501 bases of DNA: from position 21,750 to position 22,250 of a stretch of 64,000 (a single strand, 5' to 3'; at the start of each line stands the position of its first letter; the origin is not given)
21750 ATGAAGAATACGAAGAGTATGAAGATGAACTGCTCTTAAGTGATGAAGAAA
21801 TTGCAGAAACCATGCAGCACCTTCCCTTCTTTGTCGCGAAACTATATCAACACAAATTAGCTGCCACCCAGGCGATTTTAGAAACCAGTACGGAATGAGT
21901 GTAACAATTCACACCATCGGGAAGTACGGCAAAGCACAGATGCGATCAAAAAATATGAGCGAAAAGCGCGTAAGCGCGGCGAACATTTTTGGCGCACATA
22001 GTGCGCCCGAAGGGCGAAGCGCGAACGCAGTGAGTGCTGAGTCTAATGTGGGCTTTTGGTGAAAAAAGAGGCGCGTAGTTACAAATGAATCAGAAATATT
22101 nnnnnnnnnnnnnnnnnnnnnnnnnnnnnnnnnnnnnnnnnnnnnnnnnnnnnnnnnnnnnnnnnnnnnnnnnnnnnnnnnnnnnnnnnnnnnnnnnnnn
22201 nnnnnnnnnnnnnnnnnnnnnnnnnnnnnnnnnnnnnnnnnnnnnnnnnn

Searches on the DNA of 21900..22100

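Call 78: search_rna_families(source=window, start=21900, end=22100, threshold=evalue, max_evalue=1)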
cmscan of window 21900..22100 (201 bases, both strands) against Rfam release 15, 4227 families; matches with E-value up to 1: 0.
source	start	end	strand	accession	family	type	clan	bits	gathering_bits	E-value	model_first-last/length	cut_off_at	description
